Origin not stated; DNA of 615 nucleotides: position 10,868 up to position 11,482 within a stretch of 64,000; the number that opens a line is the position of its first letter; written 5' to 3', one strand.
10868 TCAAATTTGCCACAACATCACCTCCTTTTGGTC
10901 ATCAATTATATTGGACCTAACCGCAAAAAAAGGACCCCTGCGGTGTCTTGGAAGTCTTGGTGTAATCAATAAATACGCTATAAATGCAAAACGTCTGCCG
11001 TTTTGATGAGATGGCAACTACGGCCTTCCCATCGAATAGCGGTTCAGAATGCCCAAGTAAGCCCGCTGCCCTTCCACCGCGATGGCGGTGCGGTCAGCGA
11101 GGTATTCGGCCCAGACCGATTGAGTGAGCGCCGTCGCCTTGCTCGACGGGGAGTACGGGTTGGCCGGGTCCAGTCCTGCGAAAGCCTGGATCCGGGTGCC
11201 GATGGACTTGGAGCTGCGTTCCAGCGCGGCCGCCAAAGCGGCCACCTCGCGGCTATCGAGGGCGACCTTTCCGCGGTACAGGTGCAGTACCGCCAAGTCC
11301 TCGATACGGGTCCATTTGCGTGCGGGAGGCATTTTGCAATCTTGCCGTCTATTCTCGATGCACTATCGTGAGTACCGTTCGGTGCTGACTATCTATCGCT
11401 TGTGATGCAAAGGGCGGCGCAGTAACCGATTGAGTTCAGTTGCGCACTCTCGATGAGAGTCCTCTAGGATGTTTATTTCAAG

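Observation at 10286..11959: AT-rich islet bounded by two related GC hairpins, carrying a stand-alone HsdR-N-like nuclease domain and small unknown genes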

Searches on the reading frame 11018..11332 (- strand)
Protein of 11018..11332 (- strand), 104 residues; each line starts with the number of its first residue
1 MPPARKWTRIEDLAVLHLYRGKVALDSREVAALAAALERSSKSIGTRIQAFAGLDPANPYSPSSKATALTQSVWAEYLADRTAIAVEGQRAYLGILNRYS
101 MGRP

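Call 4: search_protein_families(library=pfam, proteins=[window:11018-11332:-], max_evalue=1)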
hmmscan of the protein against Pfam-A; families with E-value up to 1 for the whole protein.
window:11018-11332:- (104 aa): 0 families

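Call 5: search_protein_families(library=ncbifam, proteins=[window:11018-11332:-], max_evalue=1)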
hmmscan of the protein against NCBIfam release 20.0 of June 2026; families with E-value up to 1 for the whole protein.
window:11018-11332:- (104 aa): 0 families

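Call 6: search_protein_families(library=padloc, proteins=[window:11018-11332:-], max_evalue=1)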
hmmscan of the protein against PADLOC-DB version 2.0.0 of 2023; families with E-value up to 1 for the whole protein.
window:11018-11332:- (104 aa): 1 family
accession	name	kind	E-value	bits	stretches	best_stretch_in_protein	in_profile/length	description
PDLC04132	HNH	-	2e-06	25.1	1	3-92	25-121/286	-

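Call 13: find_homologous_proteins(query=window:11018-11332:-)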
Query window:11018-11332:- (104 aa): 59 proteins with E <= 0.001 among 96 candidates.
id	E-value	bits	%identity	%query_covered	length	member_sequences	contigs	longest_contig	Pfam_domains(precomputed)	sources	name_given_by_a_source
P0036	1.1e-56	207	96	100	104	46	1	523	-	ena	-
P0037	1.4e-56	206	95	100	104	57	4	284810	-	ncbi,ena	-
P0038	2.6e-56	206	93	100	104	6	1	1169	-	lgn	-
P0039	1.2e-55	203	92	100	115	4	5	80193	-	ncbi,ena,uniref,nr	ncbi:hypothetical protein GBAR_LOCUS27321 [Geodia barretti]|uniref:Uncharacterized protein n=1 Tax=G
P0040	1.2e-54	200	92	100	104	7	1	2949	-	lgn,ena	-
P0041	6.2e-54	198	91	100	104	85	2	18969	-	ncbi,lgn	-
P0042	1.5e-53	197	91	100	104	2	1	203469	-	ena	-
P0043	6.3e-53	195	90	100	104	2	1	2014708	-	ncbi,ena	-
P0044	1.2e-52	194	88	100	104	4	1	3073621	-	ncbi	-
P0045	3.1e-52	193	89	100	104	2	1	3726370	-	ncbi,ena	-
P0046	3.6e-52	192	89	100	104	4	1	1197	-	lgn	-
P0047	7.0e-52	191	89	100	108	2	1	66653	-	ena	-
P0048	1.9e-51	190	88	100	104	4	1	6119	-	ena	-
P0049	2.9e-51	189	88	100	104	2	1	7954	-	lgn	-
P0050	3.0e-51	189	88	100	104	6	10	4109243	-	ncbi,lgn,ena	-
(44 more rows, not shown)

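Call 15: find_related_loci(query=A1, collection=genome_contigs, flank=6000)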
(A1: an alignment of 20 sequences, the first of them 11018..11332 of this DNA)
Query A1 (104 aa) in genome_contigs; peptide patterns used: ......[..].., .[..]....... (x = any residue, [..] = any of these).
63 stretches matched a pattern; 53 encode a relative of the query (tblastn E <= 1e-3); 52 distinct loci.
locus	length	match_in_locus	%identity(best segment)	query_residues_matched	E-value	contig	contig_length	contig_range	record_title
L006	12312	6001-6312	97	1-104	6e-65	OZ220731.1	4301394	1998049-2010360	MAG: Dehalococcoidia bacterium isolate 4e89fbe3-e5a8-4f6c-a4f9-b322f53a0d40 genome assembly, chromosome: 1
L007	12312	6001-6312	97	1-104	1e-64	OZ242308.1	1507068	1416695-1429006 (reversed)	MAG: Dehalococcoidia bacterium isolate 566077ff-fea0-4476-9990-131f9c0e49bb genome assembly, chromosome: 1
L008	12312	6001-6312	98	1-104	2e-64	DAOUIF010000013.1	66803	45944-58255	MAG TPA_asm: Dehalococcoidia bacterium isolate S24_152 21008, whole genome shotgun sequence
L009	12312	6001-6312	97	1-104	6e-64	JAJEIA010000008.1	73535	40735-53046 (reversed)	MAG: Dehalococcoidia bacterium isolate p16x63bins.3 k141_322580, whole genome shotgun sequence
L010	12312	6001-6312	97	1-104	8e-64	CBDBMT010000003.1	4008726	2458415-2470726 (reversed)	MAG: Dehalococcoidia bacterium isolate 1551c8a5-dc05-4db4-a2c2-06e96cfb4e9a genome assembly, contig: contig_3, whole gen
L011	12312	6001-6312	97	1-104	9e-64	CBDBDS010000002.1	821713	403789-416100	MAG: Dehalococcoidia bacterium isolate f8bda5a5-7022-4204-9cdc-196a94cbeb23 genome assembly, contig: contig_2, whole gen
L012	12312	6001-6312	95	1-104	1e-63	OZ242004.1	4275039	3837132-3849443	MAG: Dehalococcoidia bacterium isolate 6092164f-d889-4bea-886a-f75bca8a53ef genome assembly, chromosome: 1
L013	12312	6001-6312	96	1-104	1e-63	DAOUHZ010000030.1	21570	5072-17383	MAG TPA_asm: Dehalococcoidia bacterium isolate S20_122 k89_8159, whole genome shotgun sequence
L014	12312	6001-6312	96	1-104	3e-63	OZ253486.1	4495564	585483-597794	MAG: Dehalococcoidia bacterium isolate 22d52d86-1ac5-48a8-ba2c-9c03d7305c6a genome assembly, chromosome: 1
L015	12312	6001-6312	96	1-104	3e-63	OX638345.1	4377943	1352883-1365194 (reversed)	MAG: uncultured Dehalococcoidia bacterium isolate 64bd3295-a2ac-4bb0-a587-f708157bf7f0 genome assembly, chromosome: 1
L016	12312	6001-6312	95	1-104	5e-63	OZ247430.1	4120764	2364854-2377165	MAG: Dehalococcoidia bacterium isolate 339727ca-cd9b-4604-b777-057588a3f35a genome assembly, chromosome: 1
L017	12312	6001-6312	95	1-104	6e-63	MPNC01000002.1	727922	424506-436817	MAG: SAR202 cluster bacterium bin87 NODE_4_length_727922_cov_19.2168_ID_7, whole genome shotgun sequence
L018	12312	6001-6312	95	1-104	3e-62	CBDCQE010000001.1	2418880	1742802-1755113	MAG: Dehalococcoidia bacterium isolate 93e12e9e-77eb-4f93-925f-bdd4af2af2f3 genome assembly, contig: contig_1, whole gen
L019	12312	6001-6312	94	1-104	2e-62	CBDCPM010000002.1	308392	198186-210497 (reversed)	MAG: Dehalococcoidia bacterium isolate e106aa75-8e7b-471b-8364-be862cd00600 genome assembly, contig: contig_2, whole gen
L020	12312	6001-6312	94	1-104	3e-62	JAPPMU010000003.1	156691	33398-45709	MAG: Chloroflexota bacterium isolate RHO3_bin_54 NODE_217_length_156691_cov_18.160199, whole genome shotgun sequence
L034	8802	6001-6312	92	1-104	2e-56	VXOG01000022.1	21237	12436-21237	MAG: Chloroflexi bacterium isolate SB0662_bin_27 NODE_2348_length_21237_cov_50.936786, whole genome shotgun sequence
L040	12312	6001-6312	90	1-104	6e-55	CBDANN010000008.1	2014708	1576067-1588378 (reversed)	MAG: Dehalococcoidia bacterium isolate bab385ab-22f5-4112-b3d4-ef8e4049cb71 genome assembly, contig: contig_8, whole gen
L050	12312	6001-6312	73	1-104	1e-47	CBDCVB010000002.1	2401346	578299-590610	MAG: Dehalococcoidia bacterium isolate d5c82b8d-a2a1-4fea-8c1d-b29084ec870d genome assembly, contig: contig_2, whole gen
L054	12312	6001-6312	89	1-104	5e-55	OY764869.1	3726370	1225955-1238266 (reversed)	MAG: Dehalococcoidia bacterium isolate 68cf78b7-8a41-43a5-8848-46054f5a18e3 genome assembly, chromosome: 1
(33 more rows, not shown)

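Call 21: search_protein_families(library=pfam, proteins=[L034:3703-4938:+, L034:4919-5983:+, L009:6324-7496:-, L040:7437-7955:-, L050:6840-7784:-, L050:6328-6843:-, L034:6604-7200:-, L054:6378-6839:-], max_evalue=0.01)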
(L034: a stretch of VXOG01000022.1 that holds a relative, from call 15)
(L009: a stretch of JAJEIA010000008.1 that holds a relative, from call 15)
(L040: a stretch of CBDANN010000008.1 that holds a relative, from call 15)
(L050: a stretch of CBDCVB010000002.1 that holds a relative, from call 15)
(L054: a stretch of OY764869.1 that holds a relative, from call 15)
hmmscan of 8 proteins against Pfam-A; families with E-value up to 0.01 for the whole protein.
L034:3703-4938:+ (411 aa): 2 families
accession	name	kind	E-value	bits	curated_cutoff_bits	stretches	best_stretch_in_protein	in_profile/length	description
PF13749.12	HATPase_c_4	-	2.4e-17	63.1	26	1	316-401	2-88/89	Putative ATP-dependent DNA helicase recG C-terminal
PF04326.19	SLFN_AlbA_2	-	3.1e-14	54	25.3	1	20-135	1-113/118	Schlafen, AlbA_2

L034:4919-5983:+ (354 aa): 6 families
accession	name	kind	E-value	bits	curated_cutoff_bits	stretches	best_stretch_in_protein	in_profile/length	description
PF13614.12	AAA_31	-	7.6e-27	94.8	27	1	12-214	3-169/177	AAA domain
PF01656.29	CbiA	-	1.5e-12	48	25.4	1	14-142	2-54/125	CobQ/CobB/MinD/ParA nucleotide binding domain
PF09140.17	MipZ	-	4.9e-06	26.5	20.7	1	13-77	3-66/262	ATPase MipZ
PF02374.21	ArsA_ATPase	-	8.1e-06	25.7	24.3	1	15-59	5-49/305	Anion-transporting ATPase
PF06564.18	CBP_BcsQ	-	0.00026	21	21.3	1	17-57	8-48/234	Cellulose biosynthesis protein BcsQ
PF10609.15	ParA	-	0.0022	17.9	27.1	1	16-48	9-41/246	NUBPL iron-transfer P-loop NTPase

L009:6324-7496:- (390 aa): 0 families

L040:7437-7955:- (172 aa): 1 family
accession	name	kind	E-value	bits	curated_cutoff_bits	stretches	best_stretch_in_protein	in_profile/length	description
PF14280.11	DUF4365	-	6e-21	75.4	24.3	1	14-161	1-138/139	Domain of unknown function (DUF4365)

L050:6840-7784:- (314 aa): 0 families

L050:6328-6843:- (171 aa): 0 families

L034:6604-7200:- (198 aa): 0 families

L054:6378-6839:- (153 aa): 1 family
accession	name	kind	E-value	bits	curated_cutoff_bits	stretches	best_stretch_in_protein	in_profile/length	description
PF08614.16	ATG16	-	0.00016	22.4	33.7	1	3-97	75-169/200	Autophagy protein 16 (ATG16)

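Call 22: search_protein_families(library=padloc, proteins=[L034:3703-4938:+, L034:4919-5983:+, L009:6324-7496:-, L040:7437-7955:-, L050:6840-7784:-, L050:6328-6843:-, L034:6604-7200:-, L054:6378-6839:-], max_evalue=0.01)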
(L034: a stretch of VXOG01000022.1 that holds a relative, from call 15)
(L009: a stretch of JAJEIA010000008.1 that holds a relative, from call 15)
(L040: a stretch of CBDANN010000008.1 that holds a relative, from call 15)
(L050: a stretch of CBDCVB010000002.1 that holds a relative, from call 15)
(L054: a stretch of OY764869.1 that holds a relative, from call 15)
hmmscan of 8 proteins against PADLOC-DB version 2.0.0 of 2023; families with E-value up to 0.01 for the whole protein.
L034:3703-4938:+ (411 aa): 4 families
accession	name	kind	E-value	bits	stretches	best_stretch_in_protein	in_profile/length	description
PDLC02394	pAgo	-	9.2e-13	44.8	1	16-334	31-355/1121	-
PDLC02402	Aga_SIR2-PNTD1-PNTD2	-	4e-12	43.1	1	148-383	301-541/876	Class I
PDLC02418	Aga_SIR2-Kinase-PNTD1-PNTD2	-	2.5e-07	27.3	1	149-346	161-372/756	Class I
PDLC05032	PDC-S50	-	0.00052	17.2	1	10-122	7-121/387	-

L034:4919-5983:+ (354 aa): 2 families
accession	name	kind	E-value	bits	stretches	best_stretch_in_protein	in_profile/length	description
PDLC04559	PDC-M28B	-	3e-08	31.2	1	6-80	124-201/438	-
PDLC04560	PDC-M28B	-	0.001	16.5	1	13-61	17-65/327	-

L009:6324-7496:- (390 aa): 37 families (the best 25 are shown)
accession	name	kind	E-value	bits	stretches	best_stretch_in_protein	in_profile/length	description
PDLC04298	PDC-M02B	-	5.1e-98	326.4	1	6-369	3-375/380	-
PDLC04335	PDC-M02B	-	1.3e-61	206.5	1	15-364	4-357/364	-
PDLC04304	PDC-M02B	-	5.8e-59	198.1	1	8-367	5-379/383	-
PDLC04331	PDC-M02B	-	8.5e-54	181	1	7-372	9-374/389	-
PDLC04330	PDC-M02B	-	2.7e-53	179.1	1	14-367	9-368/375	-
PDLC04311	PDC-M02B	-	1.6e-46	157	1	16-359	7-365/384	-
PDLC04303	PDC-M02B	-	1.9e-46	156.8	1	10-364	7-379/383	-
PDLC04317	PDC-M02B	-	3.4e-43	145.9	1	15-369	13-369/396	-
PDLC04308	PDC-M02B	-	1e-39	134.3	1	15-363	14-376/391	-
PDLC04310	PDC-M02B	-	2.3e-37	126.6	1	31-370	26-372/394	-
PDLC04307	PDC-M02B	-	1.3e-35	121.1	1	20-368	14-368/373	-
PDLC04323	PDC-M02B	-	3.3e-34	116.1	1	16-365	12-369/374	-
PDLC04314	PDC-M02B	-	5.2e-33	112.8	1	23-349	20-349/377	-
PDLC04306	PDC-M02B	-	3e-31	106.9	1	117-363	19-268/279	-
PDLC04301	PDC-M02B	-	5.6e-30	102.6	1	15-367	9-376/378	-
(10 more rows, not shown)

L040:7437-7955:- (172 aa): 25 families
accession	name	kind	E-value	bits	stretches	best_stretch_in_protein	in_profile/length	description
PDLC04278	PDC-M02A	-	4.3e-54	181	1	7-166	3-165/167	-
PDLC04297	PDC-M02A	-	4.6e-47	157.9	1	9-166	3-163/165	-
PDLC04291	PDC-M02A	-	2.2e-34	116.9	1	7-165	10-173/176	-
PDLC04290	PDC-M02A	-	6.4e-34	115.1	1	7-165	2-166/170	-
PDLC04276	PDC-M02A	-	1.3e-32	110.9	1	9-166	21-182/184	-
PDLC04277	PDC-M02A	-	3.3e-32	109.8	1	13-163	8-164/169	-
PDLC04287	PDC-M02A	-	6.9e-31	105.4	1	6-164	3-171/182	-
PDLC04273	PDC-M02A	-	4.4e-29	99.8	1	11-160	8-161/172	-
PDLC04282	PDC-M02A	-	7e-29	98.8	1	7-162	16-175/182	-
PDLC04279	PDC-M02A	-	3.5e-25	87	1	9-165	11-176/179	-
PDLC04292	PDC-M02A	-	1.2e-22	78.6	1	18-166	12-167/169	-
PDLC04286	PDC-M02A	-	7.4e-22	76.1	1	12-164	9-157/167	-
PDLC04295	PDC-M02A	-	1.4e-21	75.1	1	11-162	49-197/203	-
PDLC04283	PDC-M02A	-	5.8e-21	72.8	1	12-167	29-190/193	-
PDLC04275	PDC-M02A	-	1.7e-20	71.7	1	10-165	6-164/172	-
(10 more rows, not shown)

L050:6840-7784:- (314 aa): 0 families

L050:6328-6843:- (171 aa): 0 families

L034:6604-7200:- (198 aa): 0 families

L054:6378-6839:- (153 aa): 4 families
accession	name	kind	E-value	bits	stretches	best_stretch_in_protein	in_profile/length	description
PDLC00515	JetC1|JetC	-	0.00028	17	1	2-144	756-887/1212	DUF3584 domain; MukB-like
PDLC05062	PDC-S66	-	0.0028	15.1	1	3-139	2-137/282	-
PDLC03923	MkoB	-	0.0053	13.7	1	45-137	191-284/454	-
PDLC00580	JetC3|JetC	-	0.008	12.4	1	5-140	308-441/1068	DUF3584 domain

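Call 26: search_solved_structures(query=A1, max_evalue=10, show_alignments=2)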
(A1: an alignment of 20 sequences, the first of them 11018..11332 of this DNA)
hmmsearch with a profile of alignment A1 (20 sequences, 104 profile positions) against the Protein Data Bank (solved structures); distinct sequences matched with E-value up to 10: 3.
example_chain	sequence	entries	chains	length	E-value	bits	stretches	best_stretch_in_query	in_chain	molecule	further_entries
4hmw_A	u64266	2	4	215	0.096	16.3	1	27-76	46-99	Pyridoxamine 5'-phosphate oxidase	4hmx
7cei_B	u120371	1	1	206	0.14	15.8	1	26-78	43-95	PROTEIN (COLICIN E7 IMMUNITY PROTEIN)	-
2no2_A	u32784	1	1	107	1.1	13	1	10-60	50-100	Huntingtin-interacting protein 1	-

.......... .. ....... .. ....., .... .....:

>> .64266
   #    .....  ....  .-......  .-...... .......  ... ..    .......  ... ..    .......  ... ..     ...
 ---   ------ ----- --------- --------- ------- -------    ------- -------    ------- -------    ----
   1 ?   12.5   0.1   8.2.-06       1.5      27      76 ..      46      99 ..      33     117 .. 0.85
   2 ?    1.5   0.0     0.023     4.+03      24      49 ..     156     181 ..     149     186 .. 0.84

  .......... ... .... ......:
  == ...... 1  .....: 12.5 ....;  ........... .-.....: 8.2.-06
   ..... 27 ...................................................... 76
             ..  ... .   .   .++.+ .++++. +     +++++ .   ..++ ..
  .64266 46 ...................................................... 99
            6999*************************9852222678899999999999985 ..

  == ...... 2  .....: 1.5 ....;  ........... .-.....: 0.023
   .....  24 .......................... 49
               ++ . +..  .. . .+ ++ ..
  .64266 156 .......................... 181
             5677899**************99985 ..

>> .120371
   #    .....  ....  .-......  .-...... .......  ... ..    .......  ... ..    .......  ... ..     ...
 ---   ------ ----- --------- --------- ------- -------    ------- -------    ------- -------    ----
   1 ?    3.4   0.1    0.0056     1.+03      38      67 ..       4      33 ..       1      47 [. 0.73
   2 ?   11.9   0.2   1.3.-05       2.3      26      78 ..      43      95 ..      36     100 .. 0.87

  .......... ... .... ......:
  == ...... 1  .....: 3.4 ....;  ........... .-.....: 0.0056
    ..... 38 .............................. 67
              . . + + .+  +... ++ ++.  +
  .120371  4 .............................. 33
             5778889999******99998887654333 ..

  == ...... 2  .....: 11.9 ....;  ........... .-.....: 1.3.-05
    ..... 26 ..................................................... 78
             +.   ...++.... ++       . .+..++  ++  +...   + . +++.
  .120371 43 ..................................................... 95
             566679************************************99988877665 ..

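Call 32: search_protein_families(library=phrogs, proteins=[window:11018-11332:-], max_evalue=0.1)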
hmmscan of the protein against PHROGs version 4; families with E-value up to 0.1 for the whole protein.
window:11018-11332:- (104 aa): 0 families

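Call 33: predict_structure(alignment_id=A1)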
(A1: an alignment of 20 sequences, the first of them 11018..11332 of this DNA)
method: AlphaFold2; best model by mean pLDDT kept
length: 104 residues; sequences in the alignment: 20
mean_pLDDT: 92.2   pTM: 0.85
mean pLDDT of the five models: 92.2, 90.2, 88.1, 77.6, 63.9
residues with pLDDT >= 90: 85; 70-90: 13; 50-70: 4; < 50: 2
segments of 3 or more residues with pLDDT < 50: none
pLDDT, mean of each block of 10 residues (from residue 1): 77 98 95 96 96 90 88 98 98 96 72
secondary structure, 60 per line:
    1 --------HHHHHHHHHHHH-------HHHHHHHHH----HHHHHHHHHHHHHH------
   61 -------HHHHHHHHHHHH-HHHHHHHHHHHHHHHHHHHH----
elements in order: H9-20 H28-36 H41-54 H68-79 H81-100

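Call 36: fold_search(model_id=the predicted structure, library=pdb)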
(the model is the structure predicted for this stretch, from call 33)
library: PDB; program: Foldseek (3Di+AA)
matches with E <= 10: 113; with E <= 0.001: 0
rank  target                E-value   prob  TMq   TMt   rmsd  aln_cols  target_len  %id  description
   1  1hlv_A                3.9e-01  0.33  0.35  0.29  17.7       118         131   14  CRYSTAL STRUCTURE OF CENP-B(1-129) COMPLEXED WITH THE CENP-B BOX DNA (released 2002-01-11)
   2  7bca_A                1.7e+00  0.15  0.32  0.34  13.6        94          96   13  Crystal structure of the HTH DNA binding protein ArdK from R388 plasmid bound to a direct-repeat DNA element (released 2022-07-13)
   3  2w7n_B                2.0e+00  0.09  0.26  0.28  13.9        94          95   13  Crystal Structure of KorA Bound to Operator DNA: Insight into Repressor Cooperation in RP4 Gene Regulation (released 2009-02-17)
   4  7b1v_A                2.1e+00  0.08  0.27  0.16   9.0       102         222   20  DtxR-like iron-dependent regulator IdeR complexed with cobalt (released 2021-03-03)
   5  2h09                  2.2e+00  0.08  0.27  0.23   9.5       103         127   18  Crystal structure of diphtheria toxin repressor like protein from E. coli (released 2007-05-15)
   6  9sgn_AP1              2.5e+00  0.12  0.36  0.09  14.3       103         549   13  S315I KatG mutant no Heme (released 2026-01-14)
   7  8pvt_A                2.5e+00  0.09  0.30  0.25  14.2       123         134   19  Manganese-dependent transcriptional repressor DR2539 complexed with cadmium (SAD 7 keV) (released 2024-05-08)
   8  9sgs_B                2.5e+00  0.09  0.31  0.08  13.9       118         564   12  S315G KatG mutant no Heme (released 2026-01-14)
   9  2jn6_MODEL_1_A        2.7e+00  0.10  0.30  0.31  10.5        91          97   13  Solution NMR structure of Protein Cgl2762 from Corynebacterium Glutamicum: Northeast Structural Genomics Conso (released 2007-02-27)
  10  9cro_N                3.2e+00  0.11  0.34  0.30  12.8       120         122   12  Post-targeting aCascade Type IA CRISPR-Cas Surveillance Complexes (released 2025-08-13)
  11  7b25_A                3.2e+00  0.08  0.29  0.24   9.2       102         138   16  DtxR-like iron-dependent regulator IdeR (Q43A variant) complexed with cobalt and its consensus DNA-binding sequence (released 2021-03-03)
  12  8pw0_A                3.2e+00  0.07  0.29  0.23  13.4       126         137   20  Manganese-dependent transcriptional repressor DR2539 complexed with manganese and bound to dr1709 promotor (released 2024-05-08)
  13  4hv5_A                3.4e+00  0.09  0.31  0.26   8.9        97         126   13  Structure of the MNTR FE2+ complex with E site metal binding (released 2012-11-14)
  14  1g3y                  3.4e+00  0.09  0.29  0.18   8.7        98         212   16  ARG80ALA DTXR (released 2001-10-25)
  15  8pvz_B                3.4e+00  0.08  0.27  0.22   9.4       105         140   19  Manganese-dependent transcriptional repressor DR2539 complexed with cadmium (released 2024-05-08)
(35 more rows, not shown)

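Call 37: search_protein_representatives(alignment_id=A1)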
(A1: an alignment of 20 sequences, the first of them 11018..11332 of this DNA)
Query: 20 sequences, 104 profile positions. Proteins with E-value up to 0.001 (for the whole library): 176; up to 1e-10: 15; up to 1e-30: 2. The best 150 are listed.
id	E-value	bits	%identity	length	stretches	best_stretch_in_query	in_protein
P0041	6.5e-58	209.8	-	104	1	1-104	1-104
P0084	2.0e-38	147.2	-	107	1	1-79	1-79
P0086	2.0e-27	111.8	-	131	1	1-65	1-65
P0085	6.7e-27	110.1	-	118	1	22-89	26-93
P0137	7.4e-26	106.7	-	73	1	1-73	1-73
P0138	1.1e-17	80.5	-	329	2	5-79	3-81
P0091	8.1e-16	74.5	-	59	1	65-103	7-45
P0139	9.1e-16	74.3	-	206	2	1-82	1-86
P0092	1.9e-15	73.2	-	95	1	1-44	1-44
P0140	6.3e-15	71.6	-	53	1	60-104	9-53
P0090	5.2e-14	68.7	-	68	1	13-76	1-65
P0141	1.4e-12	64.0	-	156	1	4-98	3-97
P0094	1.4e-11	60.9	-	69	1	1-36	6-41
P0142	3.0e-11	59.8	-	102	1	4-95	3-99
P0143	3.2e-11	59.7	-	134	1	5-104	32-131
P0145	1.9e-10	57.2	-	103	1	4-97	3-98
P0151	9.6e-10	54.9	-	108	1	4-104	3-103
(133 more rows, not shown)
